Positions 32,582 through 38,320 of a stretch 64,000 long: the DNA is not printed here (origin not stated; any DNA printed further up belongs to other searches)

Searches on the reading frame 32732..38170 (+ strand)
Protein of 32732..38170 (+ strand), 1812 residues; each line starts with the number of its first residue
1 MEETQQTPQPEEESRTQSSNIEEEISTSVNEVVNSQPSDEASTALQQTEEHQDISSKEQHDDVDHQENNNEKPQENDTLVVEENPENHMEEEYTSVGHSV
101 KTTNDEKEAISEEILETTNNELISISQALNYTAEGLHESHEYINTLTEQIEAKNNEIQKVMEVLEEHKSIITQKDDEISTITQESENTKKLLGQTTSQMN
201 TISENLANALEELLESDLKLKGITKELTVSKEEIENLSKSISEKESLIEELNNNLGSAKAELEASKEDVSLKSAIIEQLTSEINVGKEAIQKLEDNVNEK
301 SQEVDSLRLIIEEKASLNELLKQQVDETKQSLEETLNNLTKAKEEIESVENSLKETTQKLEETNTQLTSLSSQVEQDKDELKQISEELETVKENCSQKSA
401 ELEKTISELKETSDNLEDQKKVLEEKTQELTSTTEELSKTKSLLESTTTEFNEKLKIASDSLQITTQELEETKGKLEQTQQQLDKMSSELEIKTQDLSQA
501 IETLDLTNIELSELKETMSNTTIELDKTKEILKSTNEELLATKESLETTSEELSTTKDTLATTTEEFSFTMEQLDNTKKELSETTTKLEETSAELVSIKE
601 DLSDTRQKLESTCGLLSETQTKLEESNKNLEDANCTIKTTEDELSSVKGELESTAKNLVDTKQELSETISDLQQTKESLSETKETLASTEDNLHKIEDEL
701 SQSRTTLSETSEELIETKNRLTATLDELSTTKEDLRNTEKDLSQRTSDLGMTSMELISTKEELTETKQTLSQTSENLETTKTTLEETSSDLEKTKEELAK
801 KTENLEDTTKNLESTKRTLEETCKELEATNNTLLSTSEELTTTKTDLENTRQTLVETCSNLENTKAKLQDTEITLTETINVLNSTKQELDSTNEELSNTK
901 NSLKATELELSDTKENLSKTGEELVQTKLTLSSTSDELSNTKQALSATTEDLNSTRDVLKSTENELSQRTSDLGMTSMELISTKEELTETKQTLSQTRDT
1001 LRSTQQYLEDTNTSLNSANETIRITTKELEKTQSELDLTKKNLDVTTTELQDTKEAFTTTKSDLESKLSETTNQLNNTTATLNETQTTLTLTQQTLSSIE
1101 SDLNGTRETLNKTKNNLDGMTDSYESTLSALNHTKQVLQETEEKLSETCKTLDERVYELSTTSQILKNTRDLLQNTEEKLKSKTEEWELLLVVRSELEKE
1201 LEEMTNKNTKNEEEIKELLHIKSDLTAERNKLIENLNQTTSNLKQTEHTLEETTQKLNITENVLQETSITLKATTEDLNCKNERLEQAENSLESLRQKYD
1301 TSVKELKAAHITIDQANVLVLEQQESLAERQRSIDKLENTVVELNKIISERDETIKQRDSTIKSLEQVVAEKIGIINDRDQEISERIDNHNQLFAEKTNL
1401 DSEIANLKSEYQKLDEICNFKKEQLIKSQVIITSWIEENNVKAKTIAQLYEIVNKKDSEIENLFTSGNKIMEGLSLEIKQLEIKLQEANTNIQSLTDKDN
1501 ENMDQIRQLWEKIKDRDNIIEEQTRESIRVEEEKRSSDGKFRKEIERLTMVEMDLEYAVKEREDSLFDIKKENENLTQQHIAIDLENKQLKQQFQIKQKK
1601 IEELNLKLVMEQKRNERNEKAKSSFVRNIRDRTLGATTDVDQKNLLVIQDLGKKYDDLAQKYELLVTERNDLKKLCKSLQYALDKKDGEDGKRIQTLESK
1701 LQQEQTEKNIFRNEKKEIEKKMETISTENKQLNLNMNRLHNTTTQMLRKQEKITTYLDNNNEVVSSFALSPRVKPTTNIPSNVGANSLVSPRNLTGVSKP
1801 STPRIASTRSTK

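Call 22: search_protein_families(library=pfam, proteins=[window:32732-38170:+], max_evalue=0.001)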
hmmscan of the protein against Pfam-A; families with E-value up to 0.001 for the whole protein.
window:32732-38170:+ (1812 aa): 3 families
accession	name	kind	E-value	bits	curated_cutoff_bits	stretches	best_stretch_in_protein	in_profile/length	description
PF19220.6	Rod_CreS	-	8.7e-05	22.2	100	1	935-1132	5-205/359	Crescentin, rod domain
PF07926.17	TPR_MLP1_2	-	0.00022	21.7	36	1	765-839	54-128/129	TPR/MLP1/MLP2-like protein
PF06160.17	EzrA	-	0.00036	19.4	39.6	1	338-723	95-483/557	Septation ring formation regulator, EzrA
